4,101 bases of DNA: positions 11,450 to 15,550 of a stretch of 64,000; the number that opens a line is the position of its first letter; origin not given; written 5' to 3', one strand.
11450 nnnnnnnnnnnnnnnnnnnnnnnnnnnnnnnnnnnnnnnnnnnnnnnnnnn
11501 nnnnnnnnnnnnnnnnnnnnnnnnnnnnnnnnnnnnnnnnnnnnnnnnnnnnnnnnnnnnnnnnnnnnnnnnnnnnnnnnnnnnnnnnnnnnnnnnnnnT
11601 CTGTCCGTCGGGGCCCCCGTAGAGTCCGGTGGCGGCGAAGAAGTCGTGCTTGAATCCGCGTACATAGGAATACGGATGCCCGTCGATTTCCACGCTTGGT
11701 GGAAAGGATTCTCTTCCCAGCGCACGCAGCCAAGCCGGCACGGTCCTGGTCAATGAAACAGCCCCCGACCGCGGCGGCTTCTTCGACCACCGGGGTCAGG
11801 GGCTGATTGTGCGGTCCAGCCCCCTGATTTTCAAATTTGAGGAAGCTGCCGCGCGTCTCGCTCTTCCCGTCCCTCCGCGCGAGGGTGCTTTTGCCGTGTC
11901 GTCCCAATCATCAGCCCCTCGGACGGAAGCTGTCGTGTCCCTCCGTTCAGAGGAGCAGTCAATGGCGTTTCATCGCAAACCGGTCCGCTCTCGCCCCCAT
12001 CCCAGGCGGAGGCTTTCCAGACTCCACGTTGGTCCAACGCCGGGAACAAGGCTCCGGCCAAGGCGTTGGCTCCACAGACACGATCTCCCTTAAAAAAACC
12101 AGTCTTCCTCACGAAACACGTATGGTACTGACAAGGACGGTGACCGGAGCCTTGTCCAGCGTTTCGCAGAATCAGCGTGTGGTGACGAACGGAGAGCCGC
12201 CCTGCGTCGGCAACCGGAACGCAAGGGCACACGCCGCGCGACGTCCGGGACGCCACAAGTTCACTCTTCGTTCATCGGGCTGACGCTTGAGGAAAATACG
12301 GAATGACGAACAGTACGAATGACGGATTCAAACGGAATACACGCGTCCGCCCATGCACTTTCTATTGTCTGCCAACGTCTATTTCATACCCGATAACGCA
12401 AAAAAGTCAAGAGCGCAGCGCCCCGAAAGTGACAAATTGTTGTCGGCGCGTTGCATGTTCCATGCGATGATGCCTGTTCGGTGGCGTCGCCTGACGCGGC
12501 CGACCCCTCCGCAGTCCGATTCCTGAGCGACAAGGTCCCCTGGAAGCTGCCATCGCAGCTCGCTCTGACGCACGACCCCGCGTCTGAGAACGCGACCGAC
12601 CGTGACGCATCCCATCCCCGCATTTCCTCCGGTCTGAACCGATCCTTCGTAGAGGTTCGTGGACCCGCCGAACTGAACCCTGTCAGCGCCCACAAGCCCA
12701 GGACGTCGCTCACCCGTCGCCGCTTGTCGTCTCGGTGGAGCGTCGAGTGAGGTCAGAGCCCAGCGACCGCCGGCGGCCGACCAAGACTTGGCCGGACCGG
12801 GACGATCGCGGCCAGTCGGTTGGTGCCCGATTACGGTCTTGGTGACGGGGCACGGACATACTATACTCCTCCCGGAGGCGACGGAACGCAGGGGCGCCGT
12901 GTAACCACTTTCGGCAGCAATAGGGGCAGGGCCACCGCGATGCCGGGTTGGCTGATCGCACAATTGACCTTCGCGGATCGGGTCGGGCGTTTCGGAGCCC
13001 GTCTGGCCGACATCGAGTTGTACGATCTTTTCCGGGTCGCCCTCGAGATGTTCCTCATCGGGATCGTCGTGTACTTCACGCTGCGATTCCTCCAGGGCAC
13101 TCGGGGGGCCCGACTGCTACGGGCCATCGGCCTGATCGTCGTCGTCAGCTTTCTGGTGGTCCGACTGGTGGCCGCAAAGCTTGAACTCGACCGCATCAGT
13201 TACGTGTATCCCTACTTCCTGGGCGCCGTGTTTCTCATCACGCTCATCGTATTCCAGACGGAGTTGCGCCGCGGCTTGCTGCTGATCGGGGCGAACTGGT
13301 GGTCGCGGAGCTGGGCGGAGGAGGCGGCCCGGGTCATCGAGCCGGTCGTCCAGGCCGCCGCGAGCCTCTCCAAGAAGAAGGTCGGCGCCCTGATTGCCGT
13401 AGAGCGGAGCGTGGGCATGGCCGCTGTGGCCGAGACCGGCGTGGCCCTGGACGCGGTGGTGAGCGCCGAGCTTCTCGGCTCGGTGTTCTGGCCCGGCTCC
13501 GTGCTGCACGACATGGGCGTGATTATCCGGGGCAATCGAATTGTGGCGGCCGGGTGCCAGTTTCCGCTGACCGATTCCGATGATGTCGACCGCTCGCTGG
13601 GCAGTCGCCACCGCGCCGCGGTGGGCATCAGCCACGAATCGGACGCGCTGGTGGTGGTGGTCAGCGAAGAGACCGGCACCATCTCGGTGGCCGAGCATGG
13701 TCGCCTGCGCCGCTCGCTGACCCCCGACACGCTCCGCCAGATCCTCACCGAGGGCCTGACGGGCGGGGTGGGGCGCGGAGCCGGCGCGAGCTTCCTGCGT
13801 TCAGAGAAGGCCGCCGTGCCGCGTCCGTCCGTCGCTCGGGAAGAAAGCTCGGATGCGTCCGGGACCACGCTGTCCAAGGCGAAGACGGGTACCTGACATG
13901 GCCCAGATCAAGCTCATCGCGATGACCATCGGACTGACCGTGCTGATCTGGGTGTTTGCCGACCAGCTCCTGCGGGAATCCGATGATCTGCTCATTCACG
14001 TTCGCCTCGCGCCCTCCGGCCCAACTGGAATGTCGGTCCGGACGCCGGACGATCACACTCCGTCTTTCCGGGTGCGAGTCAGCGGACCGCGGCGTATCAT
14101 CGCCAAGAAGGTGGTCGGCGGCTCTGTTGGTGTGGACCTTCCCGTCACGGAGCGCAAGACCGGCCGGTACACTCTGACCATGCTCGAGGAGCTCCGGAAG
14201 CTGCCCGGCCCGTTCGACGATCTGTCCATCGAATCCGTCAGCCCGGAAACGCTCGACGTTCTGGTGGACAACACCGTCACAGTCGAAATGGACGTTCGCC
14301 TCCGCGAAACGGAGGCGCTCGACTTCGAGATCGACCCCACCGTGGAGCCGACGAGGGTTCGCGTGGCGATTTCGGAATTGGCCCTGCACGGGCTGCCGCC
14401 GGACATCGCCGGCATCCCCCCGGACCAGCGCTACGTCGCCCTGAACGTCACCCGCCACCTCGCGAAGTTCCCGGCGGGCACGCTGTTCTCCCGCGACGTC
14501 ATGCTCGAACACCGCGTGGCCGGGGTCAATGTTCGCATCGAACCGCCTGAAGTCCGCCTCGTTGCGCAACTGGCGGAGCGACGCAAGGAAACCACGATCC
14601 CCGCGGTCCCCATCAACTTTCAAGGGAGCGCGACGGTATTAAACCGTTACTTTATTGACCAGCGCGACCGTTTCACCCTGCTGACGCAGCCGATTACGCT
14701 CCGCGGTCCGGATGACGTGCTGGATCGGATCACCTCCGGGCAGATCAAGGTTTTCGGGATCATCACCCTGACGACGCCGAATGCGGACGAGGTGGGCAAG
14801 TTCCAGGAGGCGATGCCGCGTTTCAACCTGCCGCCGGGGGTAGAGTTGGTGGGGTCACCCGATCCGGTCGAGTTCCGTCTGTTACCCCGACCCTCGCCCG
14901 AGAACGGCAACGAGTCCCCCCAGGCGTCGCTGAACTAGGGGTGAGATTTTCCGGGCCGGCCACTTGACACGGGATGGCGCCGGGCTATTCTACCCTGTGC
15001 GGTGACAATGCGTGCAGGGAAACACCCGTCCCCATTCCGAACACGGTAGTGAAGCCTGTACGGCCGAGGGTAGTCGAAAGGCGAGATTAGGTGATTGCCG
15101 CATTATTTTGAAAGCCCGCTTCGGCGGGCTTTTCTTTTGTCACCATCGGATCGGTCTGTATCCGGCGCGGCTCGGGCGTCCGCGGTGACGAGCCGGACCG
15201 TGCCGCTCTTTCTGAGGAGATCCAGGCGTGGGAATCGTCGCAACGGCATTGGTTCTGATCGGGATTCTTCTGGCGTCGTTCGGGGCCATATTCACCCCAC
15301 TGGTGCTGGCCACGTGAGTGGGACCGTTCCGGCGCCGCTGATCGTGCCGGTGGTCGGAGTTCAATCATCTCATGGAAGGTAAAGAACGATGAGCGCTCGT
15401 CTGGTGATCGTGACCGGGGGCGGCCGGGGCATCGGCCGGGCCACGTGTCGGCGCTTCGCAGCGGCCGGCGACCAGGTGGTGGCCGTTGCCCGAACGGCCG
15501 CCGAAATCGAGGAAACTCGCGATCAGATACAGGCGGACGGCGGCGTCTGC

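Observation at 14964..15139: Stand-alone 5S rRNA gene with its own promoter and terminator, unlinked to 23S/16S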

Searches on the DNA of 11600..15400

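Call 54: search_rna_families(source=window, start=11600, end=15400, threshold=evalue, max_evalue=1)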
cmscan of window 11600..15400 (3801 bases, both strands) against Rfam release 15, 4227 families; matches with E-value up to 1: 3.
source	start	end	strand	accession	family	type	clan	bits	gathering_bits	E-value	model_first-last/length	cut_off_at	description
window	14998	15103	+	RF00001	5S_rRNA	Gene; rRNA;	CL00113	66.1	38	6.4e-13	1-120/120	no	5S ribosomal RNA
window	15034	15134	+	RF02144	rsmX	Gene;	CL00106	21.7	56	0.46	1-114/114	no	rsmX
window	15079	15135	+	RF01400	istR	Gene; antitoxin;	-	20.9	45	0.44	1-130/130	no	istR Hfq binding RNA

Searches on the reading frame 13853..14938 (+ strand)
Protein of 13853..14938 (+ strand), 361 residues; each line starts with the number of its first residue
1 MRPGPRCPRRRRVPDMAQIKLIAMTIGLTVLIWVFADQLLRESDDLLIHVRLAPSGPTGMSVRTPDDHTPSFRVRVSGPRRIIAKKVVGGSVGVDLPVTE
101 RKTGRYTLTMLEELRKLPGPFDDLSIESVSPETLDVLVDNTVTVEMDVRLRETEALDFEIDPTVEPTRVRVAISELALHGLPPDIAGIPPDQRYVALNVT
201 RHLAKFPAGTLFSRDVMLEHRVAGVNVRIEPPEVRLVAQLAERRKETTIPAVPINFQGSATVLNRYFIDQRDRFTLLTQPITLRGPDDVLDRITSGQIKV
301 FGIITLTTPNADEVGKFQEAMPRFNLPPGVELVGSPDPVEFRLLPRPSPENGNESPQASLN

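Call 8: search_protein_families(library=pfam, proteins=[window:13853-14938:+])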
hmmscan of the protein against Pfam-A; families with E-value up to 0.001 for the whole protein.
window:13853-14938:+ (361 aa): 0 families

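Call 9: find_homologous_proteins(query=window:13898-14938:+, max_evalue=0.00001)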
Query window:13898-14938:+ (346 aa): 16 proteins with E <= 0.00001 among 5656 candidates.
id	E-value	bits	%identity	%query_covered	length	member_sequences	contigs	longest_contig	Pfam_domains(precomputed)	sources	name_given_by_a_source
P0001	5.3e-207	705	93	99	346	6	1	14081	-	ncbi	-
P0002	2.7e-192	656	87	100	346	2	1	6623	-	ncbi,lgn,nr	ncbi:MAG: hypothetical protein JXB13_02545 [Phycisphaerae bacterium]|nr:hypothetical protein [Phycis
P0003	1.2e-184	631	84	99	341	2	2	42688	-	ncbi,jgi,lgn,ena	-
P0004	1.2e-121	424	90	64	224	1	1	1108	-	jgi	jgi:hypothetical protein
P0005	2.9e-113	396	57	96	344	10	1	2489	-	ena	-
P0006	2.1e-111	390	55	98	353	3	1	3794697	-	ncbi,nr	ncbi:MAG: hypothetical protein JSV19_03820 [Phycisphaerales bacterium]|nr:MAG: hypothetical protein 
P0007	2.3e-109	384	57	94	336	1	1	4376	-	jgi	jgi:hypothetical protein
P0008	4.3e-98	347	52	98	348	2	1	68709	-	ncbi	-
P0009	5.7e-98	346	53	96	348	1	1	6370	-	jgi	jgi:hypothetical protein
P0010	2.6e-91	324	50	98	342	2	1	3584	-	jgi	jgi:hypothetical protein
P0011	6.3e-91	323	49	98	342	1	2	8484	-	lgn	-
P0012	9.5e-57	211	40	95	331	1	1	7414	-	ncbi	ncbi:MAG: hypothetical protein V2A79_04060 [Planctomycetota bacterium]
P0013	2.0e-56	210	40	95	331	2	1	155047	-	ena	-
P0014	1.3e-54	204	40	95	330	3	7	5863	-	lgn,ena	-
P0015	3.9e-54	202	39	95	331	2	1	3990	-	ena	-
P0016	9.0e-53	198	40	95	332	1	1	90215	-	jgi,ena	-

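Call 12: find_encoding_contigs(protein=P0006, flank=10000, max_places=3)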
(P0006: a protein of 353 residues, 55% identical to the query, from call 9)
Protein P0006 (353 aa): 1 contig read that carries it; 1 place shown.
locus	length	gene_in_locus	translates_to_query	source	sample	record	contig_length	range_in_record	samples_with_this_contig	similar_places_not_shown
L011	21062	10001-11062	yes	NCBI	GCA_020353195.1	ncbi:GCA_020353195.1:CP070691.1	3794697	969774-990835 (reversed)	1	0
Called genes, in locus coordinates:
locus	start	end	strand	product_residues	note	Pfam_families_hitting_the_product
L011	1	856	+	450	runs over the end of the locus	PF00278:Orn_DAP_Arg_deC, PF02784:Orn_Arg_deC_N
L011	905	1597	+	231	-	-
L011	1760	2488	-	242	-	PF01509:TruB_N, PF16198:TruB_C_2 (weak)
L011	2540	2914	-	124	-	-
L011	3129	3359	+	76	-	PF09723:Zn_ribbon_8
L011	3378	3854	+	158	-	PF20382:DUF6677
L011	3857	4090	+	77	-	-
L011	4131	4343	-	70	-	-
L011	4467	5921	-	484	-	PF00005:ABC_tran (faint)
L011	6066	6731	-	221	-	PF01381:HTH_3, PF12844:HTH_19, PF13560:HTH_31, PF00717:Peptidase_S24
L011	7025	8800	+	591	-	PF13414:TPR_11 (weak), PF13424:TPR_12, PF00515:TPR_1, PF07719:TPR_2 (weak), PF13424:TPR_12 (weak), PF13432:TPR_16, PF14559:TPR_19 (weak), PF00515:TPR_1 (weak), +6 more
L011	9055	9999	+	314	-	PF02457:DAC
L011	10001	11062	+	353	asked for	-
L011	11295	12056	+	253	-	PF02146:SIR2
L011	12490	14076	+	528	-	PF08668:HDOD, PF00990:GGDEF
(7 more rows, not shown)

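Call 13: find_encoding_contigs(protein=P0003, flank=10000, max_places=2)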
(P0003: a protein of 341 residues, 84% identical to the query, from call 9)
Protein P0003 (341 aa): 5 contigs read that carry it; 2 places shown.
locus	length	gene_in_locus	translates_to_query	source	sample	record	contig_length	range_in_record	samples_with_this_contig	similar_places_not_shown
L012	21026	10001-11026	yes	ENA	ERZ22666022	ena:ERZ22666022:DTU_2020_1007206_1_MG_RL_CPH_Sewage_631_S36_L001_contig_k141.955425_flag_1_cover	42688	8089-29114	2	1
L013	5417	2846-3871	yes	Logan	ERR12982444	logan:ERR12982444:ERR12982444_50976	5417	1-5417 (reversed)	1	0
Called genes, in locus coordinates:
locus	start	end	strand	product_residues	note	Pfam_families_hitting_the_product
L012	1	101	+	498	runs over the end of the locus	PF00919:UPF0004, PF04055:Radical_SAM, PF01938:TRAM (weak)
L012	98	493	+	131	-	PF02617:ClpS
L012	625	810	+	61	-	-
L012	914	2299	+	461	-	PF00365:PFK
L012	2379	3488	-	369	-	PF02470:MlaD, PF28544:Helical_needle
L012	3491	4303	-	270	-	PF00005:ABC_tran, PF13304:AAA_21 (faint)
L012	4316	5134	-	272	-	PF02405:MlaE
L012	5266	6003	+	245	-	PF13641:Glyco_tranf_2_3, PF00535:Glycos_transf_2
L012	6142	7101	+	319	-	PF00696:AA_kinase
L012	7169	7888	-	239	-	-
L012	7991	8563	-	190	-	-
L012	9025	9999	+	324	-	PF02457:DAC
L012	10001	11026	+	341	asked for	-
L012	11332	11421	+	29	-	-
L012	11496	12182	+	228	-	PF00106:adh_short, PF08659:KR, PF13561:adh_short_C2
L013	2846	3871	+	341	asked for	-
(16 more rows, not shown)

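Call 14: find_encoding_contigs(protein=P0008, flank=10000, max_places=2)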
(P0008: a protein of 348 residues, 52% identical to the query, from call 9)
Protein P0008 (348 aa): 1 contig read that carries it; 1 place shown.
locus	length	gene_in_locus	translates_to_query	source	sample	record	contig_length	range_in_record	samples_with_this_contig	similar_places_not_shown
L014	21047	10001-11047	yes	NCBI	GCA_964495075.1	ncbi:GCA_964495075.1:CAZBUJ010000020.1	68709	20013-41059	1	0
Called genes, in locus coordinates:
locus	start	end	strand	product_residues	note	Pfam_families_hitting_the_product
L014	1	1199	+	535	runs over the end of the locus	PF13506:Glyco_transf_21, PF00535:Glycos_transf_2, PF13641:Glyco_tranf_2_3, PF13632:Glyco_trans_2_3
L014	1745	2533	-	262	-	PF01509:TruB_N, PF16198:TruB_C_2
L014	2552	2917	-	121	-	-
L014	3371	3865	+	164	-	PF20382:DUF6677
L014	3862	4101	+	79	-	-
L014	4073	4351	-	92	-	-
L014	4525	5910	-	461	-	PF00005:ABC_tran (faint), PF13191:AAA_16 (weak)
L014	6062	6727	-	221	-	PF01381:HTH_3, PF12844:HTH_19, PF13560:HTH_31, PF00717:Peptidase_S24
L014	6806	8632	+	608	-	PF13231:PMT_2 (weak), PF13428:TPR_14 (faint), PF13432:TPR_16, PF14559:TPR_19 (weak), PF00515:TPR_1 (weak), PF07719:TPR_2 (weak), PF13424:TPR_12 (weak), PF14559:TPR_19 (weak), +6 more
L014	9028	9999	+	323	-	PF02457:DAC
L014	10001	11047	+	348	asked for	-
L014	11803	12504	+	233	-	PF00106:adh_short, PF01370:Epimerase (weak), PF08659:KR, PF13561:adh_short_C2, PF23441:SDR (faint)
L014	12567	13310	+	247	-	PF02146:SIR2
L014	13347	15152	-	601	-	PF10114:PocR, PF01590:GAF, PF13185:GAF_2, PF13492:GAF_3, PF07228:SpoIIE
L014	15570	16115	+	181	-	-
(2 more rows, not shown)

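Call 15: find_encoding_contigs(protein=P0013, flank=10000, max_places=2)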
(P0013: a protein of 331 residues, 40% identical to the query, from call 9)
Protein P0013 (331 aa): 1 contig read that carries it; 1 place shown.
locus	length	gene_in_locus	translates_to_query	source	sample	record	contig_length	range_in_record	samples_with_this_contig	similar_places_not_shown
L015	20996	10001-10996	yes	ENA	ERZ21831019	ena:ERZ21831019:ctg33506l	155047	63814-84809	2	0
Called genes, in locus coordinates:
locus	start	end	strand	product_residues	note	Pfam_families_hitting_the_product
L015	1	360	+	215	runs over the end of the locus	PF00072:Response_reg, PF00196:GerE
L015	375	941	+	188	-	PF00581:Rhodanese (weak)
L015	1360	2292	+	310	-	PF00753:Lactamase_B (weak), PF12706:Lactamase_B_2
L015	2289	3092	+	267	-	PF03070:TENA_THI-4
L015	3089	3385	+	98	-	PF05402:PqqD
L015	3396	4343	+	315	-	PF04055:Radical_SAM, PF13353:Fer4_12 (weak)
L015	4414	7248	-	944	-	PF13320:GH123_cat (faint)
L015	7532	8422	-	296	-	-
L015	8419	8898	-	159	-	PF27226:AF_1845 (weak)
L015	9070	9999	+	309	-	PF02457:DAC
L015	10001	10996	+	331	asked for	-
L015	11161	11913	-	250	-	-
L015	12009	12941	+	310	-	-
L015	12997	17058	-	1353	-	PF12768:Rax2 (faint), PF17164:DUF5122 (faint)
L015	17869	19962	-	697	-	PF00009:GTP_EFTU, PF22042:EF-G_D2, PF03144:GTP_EFTU_D2, PF14492:EFG_III, PF03764:EFG_IV, PF00679:EFG_C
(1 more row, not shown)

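Call 16: find_encoding_contigs(protein=P0016, flank=10000, max_places=2)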
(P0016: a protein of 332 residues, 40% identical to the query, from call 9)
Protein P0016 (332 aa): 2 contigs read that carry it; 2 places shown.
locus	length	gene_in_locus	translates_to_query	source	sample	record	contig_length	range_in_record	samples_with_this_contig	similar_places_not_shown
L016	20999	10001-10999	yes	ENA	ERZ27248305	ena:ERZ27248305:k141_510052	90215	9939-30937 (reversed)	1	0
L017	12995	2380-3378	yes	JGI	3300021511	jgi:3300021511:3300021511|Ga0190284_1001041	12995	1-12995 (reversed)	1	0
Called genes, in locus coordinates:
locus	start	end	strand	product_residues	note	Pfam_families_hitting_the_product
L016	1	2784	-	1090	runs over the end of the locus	PF17757:UvrB_inter, PF02559:CarD_TRCF_RID, PF00270:DEAD, PF04851:ResIII, PF00271:Helicase_C, PF03461:TRCF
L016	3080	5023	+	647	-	PF11832:DUF3352 (weak)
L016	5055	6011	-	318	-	PF01066:CDP-OH_P_transf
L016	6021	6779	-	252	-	PF02666:PS_Dcarbxylase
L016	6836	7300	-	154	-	PF08334:T2SSG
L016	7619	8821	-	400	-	PF01694:Rhomboid, PF13428:TPR_14 (faint), PF13424:TPR_12 (faint), PF07719:TPR_2 (faint)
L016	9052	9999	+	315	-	PF02457:DAC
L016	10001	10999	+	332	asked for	-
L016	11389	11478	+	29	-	-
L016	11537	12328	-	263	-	PF18306:LDcluster4, PF03641:Lysine_decarbox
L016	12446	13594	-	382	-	PF01817:CM_2, PF02153:PDH_N, PF20463:PDH_C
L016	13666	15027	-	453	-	PF13191:AAA_16 (faint), PF00004:AAA (weak), PF07728:AAA_5 (weak), PF13401:AAA_22 (faint), PF07724:AAA_2, PF00004:AAA (weak)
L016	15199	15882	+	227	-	-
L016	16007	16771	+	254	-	-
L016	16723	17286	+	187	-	PF04343:DUF488, PF22751:DUF488-N3a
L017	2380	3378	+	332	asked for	-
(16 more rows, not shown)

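Call 49: search_protein_families(library=pfam, proteins=[window:13898-14938:+], max_evalue=10)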
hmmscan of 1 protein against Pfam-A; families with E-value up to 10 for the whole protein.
window:13898-14938:+ (346 aa): 1 family
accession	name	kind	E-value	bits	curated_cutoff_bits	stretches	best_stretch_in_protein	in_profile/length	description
PF07949.17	YbbR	-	0.5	11.2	22.3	1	263-285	25-47/81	YbbR-like protein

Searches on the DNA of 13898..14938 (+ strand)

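Call 17: search_rna_families(sources=[L011, L012, L014, L015, L016, L017], threshold=gathering)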
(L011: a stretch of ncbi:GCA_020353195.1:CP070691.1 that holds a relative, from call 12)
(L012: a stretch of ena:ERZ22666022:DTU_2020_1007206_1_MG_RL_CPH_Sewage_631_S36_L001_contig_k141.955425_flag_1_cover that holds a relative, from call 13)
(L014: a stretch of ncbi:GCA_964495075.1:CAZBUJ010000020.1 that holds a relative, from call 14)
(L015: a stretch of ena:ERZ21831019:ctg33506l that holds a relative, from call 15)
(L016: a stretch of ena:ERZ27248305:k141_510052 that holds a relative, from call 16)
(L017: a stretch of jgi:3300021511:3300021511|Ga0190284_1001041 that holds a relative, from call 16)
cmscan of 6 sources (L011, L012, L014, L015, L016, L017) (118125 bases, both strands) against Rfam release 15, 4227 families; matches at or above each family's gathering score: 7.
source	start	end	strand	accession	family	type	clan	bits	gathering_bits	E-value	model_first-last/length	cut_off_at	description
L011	17084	17156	-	RF00005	tRNA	Gene; tRNA;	CL00001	75.8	29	1.5e-14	1-71/71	no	tRNA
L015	11109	11215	+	RF00001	5S_rRNA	Gene; rRNA;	CL00113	73.9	38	1.7e-13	1-120/120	no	5S ribosomal RNA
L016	11107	11213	+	RF00001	5S_rRNA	Gene; rRNA;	CL00113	70.7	38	1.2e-12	1-120/120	no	5S ribosomal RNA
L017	3486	3592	+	RF00001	5S_rRNA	Gene; rRNA;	CL00113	70.7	38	1.2e-12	1-120/120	no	5S ribosomal RNA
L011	11124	11229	+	RF00001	5S_rRNA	Gene; rRNA;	CL00113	66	38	2.2e-11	1-120/120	no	5S ribosomal RNA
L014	11142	11247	+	RF00001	5S_rRNA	Gene; rRNA;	CL00113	64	38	7.1e-11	1-120/120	no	5S ribosomal RNA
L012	11101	11206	+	RF00001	5S_rRNA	Gene; rRNA;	CL00113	62.7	38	1.6e-10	1-120/120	no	5S ribosomal RNA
